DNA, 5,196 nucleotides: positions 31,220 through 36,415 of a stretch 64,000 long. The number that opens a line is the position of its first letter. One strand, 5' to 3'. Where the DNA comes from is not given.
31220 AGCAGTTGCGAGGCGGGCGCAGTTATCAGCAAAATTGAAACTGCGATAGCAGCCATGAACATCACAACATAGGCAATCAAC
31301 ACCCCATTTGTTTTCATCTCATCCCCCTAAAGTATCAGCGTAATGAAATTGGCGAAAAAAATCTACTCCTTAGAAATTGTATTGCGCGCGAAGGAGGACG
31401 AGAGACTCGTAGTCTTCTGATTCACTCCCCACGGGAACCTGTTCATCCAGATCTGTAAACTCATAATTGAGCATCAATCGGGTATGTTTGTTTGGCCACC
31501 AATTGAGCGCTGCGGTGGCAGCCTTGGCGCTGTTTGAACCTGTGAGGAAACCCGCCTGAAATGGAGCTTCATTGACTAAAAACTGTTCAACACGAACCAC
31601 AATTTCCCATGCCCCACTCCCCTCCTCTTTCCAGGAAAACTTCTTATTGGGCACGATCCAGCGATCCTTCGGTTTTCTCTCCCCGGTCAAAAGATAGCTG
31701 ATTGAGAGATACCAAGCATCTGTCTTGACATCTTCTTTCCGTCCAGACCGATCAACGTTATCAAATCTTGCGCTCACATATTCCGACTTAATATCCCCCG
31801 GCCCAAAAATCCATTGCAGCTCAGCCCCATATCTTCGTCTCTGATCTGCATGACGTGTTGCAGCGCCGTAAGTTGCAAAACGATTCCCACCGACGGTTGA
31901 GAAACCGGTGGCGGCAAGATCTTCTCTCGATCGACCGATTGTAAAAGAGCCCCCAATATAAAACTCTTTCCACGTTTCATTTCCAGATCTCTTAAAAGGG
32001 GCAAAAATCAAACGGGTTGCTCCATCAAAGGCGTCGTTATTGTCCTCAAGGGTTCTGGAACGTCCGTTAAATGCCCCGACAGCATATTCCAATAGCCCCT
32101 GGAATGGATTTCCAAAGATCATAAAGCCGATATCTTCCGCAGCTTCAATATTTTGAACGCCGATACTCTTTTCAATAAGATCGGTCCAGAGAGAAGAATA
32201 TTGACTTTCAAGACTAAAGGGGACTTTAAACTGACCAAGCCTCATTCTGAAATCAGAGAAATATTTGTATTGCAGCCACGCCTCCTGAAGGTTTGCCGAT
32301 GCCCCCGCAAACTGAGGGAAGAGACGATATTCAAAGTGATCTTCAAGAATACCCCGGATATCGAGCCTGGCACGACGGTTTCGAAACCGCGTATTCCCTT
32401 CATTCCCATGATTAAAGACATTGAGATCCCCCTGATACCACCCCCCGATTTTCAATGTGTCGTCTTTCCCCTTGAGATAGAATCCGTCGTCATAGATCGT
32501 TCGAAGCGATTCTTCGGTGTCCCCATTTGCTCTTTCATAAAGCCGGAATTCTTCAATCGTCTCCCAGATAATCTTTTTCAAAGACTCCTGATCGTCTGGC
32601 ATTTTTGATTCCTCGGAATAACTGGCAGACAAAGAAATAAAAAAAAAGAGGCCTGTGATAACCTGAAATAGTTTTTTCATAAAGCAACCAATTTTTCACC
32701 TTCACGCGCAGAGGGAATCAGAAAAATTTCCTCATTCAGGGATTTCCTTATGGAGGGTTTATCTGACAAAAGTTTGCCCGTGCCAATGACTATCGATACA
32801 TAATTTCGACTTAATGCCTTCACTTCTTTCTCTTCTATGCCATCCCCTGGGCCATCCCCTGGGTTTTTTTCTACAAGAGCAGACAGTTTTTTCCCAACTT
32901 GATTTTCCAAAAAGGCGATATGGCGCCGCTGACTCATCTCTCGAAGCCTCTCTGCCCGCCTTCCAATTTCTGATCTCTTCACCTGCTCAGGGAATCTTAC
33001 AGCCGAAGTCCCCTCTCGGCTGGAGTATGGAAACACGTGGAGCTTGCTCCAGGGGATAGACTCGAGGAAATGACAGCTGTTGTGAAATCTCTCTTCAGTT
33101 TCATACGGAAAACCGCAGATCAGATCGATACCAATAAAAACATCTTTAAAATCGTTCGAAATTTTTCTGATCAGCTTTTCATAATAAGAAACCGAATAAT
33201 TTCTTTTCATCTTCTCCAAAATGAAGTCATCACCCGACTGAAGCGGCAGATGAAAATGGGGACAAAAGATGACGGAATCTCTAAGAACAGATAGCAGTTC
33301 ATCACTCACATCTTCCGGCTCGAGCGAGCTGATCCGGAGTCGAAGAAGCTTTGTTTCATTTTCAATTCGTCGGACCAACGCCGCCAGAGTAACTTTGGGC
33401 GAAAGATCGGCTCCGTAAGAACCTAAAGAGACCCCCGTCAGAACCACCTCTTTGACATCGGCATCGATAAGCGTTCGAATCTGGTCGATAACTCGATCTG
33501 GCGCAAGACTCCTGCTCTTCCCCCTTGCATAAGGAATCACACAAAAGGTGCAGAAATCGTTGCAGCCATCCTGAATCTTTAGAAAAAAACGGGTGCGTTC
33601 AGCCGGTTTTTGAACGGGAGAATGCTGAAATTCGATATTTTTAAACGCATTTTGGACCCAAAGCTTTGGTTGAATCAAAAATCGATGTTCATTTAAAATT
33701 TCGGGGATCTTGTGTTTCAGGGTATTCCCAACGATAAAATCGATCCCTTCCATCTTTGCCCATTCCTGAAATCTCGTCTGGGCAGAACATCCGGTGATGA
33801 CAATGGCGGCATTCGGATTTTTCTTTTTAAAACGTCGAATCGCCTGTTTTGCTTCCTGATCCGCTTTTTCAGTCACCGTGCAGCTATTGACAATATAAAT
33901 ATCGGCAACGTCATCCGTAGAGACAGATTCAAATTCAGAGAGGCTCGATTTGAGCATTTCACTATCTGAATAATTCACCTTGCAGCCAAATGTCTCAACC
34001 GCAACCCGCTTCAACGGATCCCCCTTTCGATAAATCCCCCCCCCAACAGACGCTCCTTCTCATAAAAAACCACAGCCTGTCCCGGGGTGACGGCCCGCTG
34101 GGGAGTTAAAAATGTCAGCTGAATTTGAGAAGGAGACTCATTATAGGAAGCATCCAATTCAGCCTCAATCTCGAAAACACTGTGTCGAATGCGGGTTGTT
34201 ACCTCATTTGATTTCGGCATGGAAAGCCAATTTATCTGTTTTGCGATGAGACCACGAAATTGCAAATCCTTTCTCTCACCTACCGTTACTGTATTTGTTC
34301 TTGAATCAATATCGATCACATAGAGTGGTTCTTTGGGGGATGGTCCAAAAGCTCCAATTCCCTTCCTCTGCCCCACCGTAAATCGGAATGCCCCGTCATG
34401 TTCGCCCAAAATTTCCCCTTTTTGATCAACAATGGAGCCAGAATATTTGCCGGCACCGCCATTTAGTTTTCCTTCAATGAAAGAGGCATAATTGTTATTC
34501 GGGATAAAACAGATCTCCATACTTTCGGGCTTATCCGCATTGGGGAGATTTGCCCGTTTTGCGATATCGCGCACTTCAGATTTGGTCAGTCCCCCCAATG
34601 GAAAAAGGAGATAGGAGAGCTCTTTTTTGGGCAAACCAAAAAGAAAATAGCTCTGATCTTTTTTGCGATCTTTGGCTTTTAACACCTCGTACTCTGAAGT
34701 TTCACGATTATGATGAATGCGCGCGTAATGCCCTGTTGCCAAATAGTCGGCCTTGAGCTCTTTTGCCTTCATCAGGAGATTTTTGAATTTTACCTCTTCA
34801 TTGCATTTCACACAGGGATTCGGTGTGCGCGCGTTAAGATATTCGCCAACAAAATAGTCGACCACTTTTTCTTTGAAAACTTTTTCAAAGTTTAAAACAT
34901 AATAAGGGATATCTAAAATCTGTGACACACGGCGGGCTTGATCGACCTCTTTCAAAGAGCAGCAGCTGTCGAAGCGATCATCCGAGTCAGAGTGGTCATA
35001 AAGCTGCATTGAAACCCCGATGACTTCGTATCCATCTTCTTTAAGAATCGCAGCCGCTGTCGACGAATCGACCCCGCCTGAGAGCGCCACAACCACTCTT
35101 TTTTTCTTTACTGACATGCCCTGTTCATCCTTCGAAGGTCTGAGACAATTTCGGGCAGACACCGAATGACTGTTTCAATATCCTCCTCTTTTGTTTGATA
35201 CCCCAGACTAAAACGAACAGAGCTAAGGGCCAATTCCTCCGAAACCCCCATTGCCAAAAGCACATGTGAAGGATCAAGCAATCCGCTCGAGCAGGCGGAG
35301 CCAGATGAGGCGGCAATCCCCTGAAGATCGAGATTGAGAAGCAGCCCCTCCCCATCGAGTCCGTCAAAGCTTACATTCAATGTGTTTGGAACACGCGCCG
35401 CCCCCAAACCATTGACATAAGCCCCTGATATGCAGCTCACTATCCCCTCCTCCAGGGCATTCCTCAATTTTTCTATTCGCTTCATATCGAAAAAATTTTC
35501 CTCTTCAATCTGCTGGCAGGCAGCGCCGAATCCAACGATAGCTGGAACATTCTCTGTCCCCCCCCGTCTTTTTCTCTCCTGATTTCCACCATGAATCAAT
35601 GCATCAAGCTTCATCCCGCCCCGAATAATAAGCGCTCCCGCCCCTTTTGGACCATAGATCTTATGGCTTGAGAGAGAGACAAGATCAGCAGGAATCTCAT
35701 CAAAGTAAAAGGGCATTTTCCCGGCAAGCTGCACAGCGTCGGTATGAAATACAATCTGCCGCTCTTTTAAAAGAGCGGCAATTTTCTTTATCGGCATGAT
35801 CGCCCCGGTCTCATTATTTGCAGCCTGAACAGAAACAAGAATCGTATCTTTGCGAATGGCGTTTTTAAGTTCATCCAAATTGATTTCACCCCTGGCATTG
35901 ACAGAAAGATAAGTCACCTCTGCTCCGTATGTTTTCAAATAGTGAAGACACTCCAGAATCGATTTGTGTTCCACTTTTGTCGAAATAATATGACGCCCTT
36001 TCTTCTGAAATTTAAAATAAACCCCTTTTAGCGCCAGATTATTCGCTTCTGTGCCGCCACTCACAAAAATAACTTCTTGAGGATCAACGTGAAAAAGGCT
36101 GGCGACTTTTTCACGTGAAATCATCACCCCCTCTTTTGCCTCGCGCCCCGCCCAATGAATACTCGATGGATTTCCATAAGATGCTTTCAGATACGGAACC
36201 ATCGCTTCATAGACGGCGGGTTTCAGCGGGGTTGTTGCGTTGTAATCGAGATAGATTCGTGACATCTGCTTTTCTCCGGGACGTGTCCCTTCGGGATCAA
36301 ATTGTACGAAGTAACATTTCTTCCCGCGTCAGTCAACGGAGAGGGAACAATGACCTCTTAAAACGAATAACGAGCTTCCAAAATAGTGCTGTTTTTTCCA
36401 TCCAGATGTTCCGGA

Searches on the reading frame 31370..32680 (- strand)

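Call 62: search_protein_families(library=pfam, proteins=[window:31370-32680:-], max_evalue=0.0001)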
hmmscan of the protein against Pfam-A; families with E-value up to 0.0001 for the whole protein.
window:31370-32680:- (436 aa): 1 family
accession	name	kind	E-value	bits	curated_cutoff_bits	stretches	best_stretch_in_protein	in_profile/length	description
PF07396.17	Porin_O_P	-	1.1e-35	124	20.9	1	80-436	5-370/370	Phosphate-selective porin O and P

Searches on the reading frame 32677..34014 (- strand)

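Call 6: search_protein_families(library=pfam, proteins=[window:32677-34014:-], max_evalue=0.001)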
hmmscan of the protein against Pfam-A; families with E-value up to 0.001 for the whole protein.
window:32677-34014:- (445 aa): 2 families
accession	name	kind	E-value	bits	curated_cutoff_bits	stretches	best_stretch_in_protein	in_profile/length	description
PF00919.26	UPF0004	-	5.7e-25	87.6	27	1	3-96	1-98/98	Uncharacterized protein family UPF0004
PF04055.27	Radical_SAM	-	8.1e-22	78.6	29.5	1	146-317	2-166/166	Radical SAM superfamily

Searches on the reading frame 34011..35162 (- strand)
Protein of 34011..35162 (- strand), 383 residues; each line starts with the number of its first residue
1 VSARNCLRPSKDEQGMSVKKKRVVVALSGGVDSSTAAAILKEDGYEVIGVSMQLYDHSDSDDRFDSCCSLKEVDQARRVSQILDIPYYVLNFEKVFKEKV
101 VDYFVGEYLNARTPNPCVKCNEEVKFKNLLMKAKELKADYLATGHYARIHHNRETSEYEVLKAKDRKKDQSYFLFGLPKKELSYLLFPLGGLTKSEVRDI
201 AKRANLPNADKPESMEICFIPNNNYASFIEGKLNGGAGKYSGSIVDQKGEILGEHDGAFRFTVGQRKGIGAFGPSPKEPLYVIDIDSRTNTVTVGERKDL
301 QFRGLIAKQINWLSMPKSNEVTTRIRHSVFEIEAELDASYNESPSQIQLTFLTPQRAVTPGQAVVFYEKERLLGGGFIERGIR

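Call 6: search_protein_families(library=pfam, proteins=[window:34011-35162:-], max_evalue=0.001)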
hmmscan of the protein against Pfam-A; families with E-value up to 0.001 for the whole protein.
window:34011-35162:- (383 aa): 6 families
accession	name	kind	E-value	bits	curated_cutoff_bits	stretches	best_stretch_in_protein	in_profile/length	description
PF03054.22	tRNA_Me_trans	-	2.6e-77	259.5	20.6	1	21-221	1-201/202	tRNA methyl transferase HUP domain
PF20258.4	tRNA_Me_trans_C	-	3.3e-16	59.8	20.6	1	303-378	2-77/77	Aminomethyltransferase beta-barrel domain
PF20259.3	tRNA_Me_trans_M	-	3.3e-16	59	27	1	238-296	9-66/66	tRNA methyl transferase PRC-barrel domain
PF02540.23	NAD_synthase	-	9.8e-07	28.6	21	1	19-113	17-108/242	NAD synthase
PF06508.19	QueC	-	4.2e-05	23.6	22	1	23-58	2-36/210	Queuosine biosynthesis protein QueC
PF00764.25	Arginosuc_synth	-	0.00095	19.7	27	0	22-57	1-37/162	Arginosuccinate synthase N-terminal HUP domain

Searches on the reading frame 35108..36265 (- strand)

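Call 6: search_protein_families(library=pfam, proteins=[window:35108-36265:-], max_evalue=0.001)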
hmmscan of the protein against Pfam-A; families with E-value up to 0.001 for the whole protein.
window:35108-36265:- (385 aa): 4 families
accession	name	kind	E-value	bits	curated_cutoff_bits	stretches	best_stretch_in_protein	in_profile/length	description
PF00266.25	Aminotran_5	-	3.1e-80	270.3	21.5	1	4-365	1-370/371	Aminotransferase class-V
PF00155.27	Aminotran_1_2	-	7.1e-08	32.5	19.7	1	51-171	48-180/361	Aminotransferase class I and II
PF01212.27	Beta_elim_lyase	-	7.9e-08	32.4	27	1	61-178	46-170/288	Beta-eliminating lyase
PF01053.26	Cys_Met_Meta_PP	-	0.00037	19.6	27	1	67-183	72-180/381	Cys/Met metabolism PLP-dependent enzyme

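Call 55: search_protein_families(library=ncbifam, proteins=[window:35108-36265:-], max_evalue=0.01)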
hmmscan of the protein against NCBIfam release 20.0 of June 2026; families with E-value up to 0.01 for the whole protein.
window:35108-36265:- (385 aa): 48 families (the best 25 are shown)
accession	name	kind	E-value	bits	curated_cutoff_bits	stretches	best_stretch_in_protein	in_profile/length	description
TIGR03402.1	FeS_nifS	equivalog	3.7e-145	483.5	530.75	1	4-381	1-377/379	cysteine desulfurase NifS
TIGR02006.1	IscS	equivalog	2.3e-120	402.3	643.2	1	3-381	4-382/402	IscS subfamily cysteine desulfurase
NF010611.0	PRK14012.1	equivalog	4.4e-120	401.3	548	1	4-380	7-385/406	IscS subfamily cysteine desulfurase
TIGR03235.1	DNA_S_dndA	equivalog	2e-107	359.6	480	1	5-354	1-353/353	cysteine desulfurase DndA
TIGR03403.1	nifS_epsilon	equivalog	7.3e-103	344.3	587.7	1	4-380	1-379/382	NifS family cysteine desulfurase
NF002806.0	PRK02948.1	subfamily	2.2e-97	326.4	304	1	4-379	2-377/381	IscS subfamily cysteine desulfurase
TIGR01977.1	am_tr_V_EF2568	hypoth_equivalog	6.7e-50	170.2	377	1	4-373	1-376/376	cysteine desulfurase family protein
TIGR01979.1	sufS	subfamily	3.3e-41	141.5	475.1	1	4-373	20-398/403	SufS family cysteine desulfurase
NF040779.1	Sec_lyase_SclA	exception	1.7e-35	122.7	525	1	4-374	1-377/378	selenocysteine lyase SclA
NF041166.1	f2_encap_cargo1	exception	7e-28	98.1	800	1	4-370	247-620/623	family 2A encapsulin nanocompartment cargo protein cysteine desulfurase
NF008126.0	PRK10874.1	equivalog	1.8e-23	83.3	607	1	3-345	20-372/401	cysteine desulfurase CsdA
NF006791.0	PRK09295.1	equivalog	3e-21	76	661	1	4-216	25-240/406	cysteine desulfurase SufS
TIGR03392.1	FeS_syn_CsdA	equivalog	3e-21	76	493.6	1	3-345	17-369/398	cysteine desulfurase CsdA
TIGR01976.1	am_tr_V_VC1184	hypoth_equivalog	1.2e-19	70.9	352.35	1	3-216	19-233/401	cysteine desulfurase-like protein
TIGR03812.1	tyr_de_CO2_Arch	equivalog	1.6e-11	43.7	299.4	1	20-186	38-200/375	tyrosine decarboxylase MfnA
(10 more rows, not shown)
